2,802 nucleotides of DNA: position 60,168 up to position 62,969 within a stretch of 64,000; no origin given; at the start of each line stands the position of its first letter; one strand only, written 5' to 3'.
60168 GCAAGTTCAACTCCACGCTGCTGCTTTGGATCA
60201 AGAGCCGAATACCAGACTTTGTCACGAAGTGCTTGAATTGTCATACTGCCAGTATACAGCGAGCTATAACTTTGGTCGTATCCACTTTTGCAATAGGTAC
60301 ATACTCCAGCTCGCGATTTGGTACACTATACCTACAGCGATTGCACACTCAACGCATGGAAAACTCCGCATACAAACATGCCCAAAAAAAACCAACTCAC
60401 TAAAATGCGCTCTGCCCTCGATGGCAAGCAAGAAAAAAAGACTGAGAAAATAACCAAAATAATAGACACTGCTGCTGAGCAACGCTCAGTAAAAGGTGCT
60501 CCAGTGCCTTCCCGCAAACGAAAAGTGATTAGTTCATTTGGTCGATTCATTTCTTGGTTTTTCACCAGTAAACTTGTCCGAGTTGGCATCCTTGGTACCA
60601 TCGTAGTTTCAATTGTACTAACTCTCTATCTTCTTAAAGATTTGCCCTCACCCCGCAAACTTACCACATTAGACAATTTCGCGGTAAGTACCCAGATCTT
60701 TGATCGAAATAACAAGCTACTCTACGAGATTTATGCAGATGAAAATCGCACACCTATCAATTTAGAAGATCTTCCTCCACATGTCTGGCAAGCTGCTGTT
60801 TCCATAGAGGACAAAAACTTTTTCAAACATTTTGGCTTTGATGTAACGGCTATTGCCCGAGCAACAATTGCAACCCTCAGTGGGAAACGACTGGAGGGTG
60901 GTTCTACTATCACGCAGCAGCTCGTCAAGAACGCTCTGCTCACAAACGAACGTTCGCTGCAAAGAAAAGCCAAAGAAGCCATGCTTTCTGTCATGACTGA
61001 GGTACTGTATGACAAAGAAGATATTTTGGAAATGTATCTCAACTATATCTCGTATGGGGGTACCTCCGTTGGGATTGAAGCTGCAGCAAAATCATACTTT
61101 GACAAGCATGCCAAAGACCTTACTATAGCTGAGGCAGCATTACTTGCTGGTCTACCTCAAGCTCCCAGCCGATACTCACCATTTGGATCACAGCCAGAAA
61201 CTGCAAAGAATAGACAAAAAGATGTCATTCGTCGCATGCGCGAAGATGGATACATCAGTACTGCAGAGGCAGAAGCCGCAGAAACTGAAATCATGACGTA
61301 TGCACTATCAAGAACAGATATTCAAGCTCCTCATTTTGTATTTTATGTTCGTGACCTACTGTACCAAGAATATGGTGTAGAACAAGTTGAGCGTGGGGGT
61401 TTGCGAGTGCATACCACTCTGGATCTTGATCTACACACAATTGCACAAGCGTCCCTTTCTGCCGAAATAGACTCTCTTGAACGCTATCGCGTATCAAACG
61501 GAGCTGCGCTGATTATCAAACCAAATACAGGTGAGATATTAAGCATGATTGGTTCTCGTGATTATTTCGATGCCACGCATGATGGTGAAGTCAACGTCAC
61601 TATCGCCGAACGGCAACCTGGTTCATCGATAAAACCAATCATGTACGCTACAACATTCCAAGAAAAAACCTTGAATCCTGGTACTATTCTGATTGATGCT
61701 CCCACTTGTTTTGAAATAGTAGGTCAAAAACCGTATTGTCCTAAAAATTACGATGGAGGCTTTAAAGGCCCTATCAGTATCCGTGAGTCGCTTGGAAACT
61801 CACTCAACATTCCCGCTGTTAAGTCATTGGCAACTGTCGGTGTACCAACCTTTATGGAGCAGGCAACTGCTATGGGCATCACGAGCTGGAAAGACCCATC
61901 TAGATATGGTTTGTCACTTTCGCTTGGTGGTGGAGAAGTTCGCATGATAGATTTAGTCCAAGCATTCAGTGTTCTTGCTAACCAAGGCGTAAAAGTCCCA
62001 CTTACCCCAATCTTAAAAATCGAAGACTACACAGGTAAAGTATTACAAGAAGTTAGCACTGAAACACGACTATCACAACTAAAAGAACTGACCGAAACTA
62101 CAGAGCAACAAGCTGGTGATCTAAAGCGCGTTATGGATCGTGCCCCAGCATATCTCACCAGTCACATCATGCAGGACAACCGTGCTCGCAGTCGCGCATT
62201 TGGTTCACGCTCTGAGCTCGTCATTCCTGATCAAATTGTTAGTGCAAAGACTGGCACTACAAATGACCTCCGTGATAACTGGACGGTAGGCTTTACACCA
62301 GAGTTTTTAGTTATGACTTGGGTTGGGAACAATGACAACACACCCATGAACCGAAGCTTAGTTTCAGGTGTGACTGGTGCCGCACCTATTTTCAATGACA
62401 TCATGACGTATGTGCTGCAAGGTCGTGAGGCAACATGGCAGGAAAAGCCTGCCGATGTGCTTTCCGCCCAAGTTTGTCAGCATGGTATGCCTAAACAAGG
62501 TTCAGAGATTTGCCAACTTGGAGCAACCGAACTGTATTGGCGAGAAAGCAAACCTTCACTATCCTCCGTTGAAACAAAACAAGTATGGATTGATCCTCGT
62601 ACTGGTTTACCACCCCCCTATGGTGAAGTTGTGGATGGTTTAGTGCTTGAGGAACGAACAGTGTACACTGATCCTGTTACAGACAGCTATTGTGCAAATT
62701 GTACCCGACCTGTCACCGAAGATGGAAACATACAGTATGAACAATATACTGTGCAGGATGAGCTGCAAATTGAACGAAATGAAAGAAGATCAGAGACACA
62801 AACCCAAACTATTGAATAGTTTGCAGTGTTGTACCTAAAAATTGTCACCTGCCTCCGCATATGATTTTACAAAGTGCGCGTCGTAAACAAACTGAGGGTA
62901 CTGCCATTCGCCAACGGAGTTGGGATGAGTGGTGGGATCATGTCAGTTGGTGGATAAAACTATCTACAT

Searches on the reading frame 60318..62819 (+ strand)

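Call 17: search_protein_families(library=ncbifam, proteins=[window:60318-62819:+], max_evalue=0.00001)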
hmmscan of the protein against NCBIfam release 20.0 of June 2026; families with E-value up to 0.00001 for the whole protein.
window:60318-62819:+ (833 aa): 14 families
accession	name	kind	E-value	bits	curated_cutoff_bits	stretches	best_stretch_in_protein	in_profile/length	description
TIGR02074.1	PBP_1a_fam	subfamily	2.9e-148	495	508.75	1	143-701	1-534/535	PBP1A family penicillin-binding protein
TIGR02073.1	PBP_1c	equivalog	2.4e-137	459.5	494.2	1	120-759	7-599/728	penicillin-binding protein 1C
NF051885.1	tranpepglycosPbpC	equivalog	3e-117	392.8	900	1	86-698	16-592/632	multimodular transpeptidase-transglycosylase PbpC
TIGR02071.1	PBP_1b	equivalog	3.8e-93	313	717.75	1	136-723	137-704/729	penicillin-binding protein 1B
NF008643.0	PRK11636.1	equivalog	1.2e-80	271.9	1263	2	101-383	25-306/850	peptidoglycan glycosyltransferase/peptidoglycan DD-transpeptidase MrcA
NF008414.0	PRK11240.1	equivalog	1e-72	245.4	1121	2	141-559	58-461/774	peptidoglycan glycosyltransferase PbpC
NF038276.1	strep_PBP2A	exception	1e-70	238.9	1100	1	72-703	28-640/716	penicillin-binding protein PBP2A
NF007061.0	PRK09506.1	equivalog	2.4e-66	224.1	1120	1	141-723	208-768/825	bifunctional glycosyl transferase/transpeptidase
NF038272.1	strep_PBP1A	exception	4.7e-66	223.4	1075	1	84-711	13-642/658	penicillin-binding protein PBP1A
NF011423.0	PRK14850.1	equivalog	8.5e-65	219.5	1275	1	132-697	143-690/764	penicillin-binding protein 1b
NF038274.1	strep_PBP1B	exception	3.6e-63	214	1225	2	119-314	57-266/745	penicillin-binding protein PBP1B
TIGR02070.1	mono_pep_trsgly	equivalog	1e-40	139.6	182.65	1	145-308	56-219/224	monofunctional biosynthetic peptidoglycan transglycosylase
NF010008.0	PRK13481.1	equivalog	1.5e-35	122.8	270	1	144-322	80-264/269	glycosyltransferase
TIGR03423.1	pbp2_mrdA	equivalog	3e-08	32.7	455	0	359-521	224-390/593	penicillin-binding protein 2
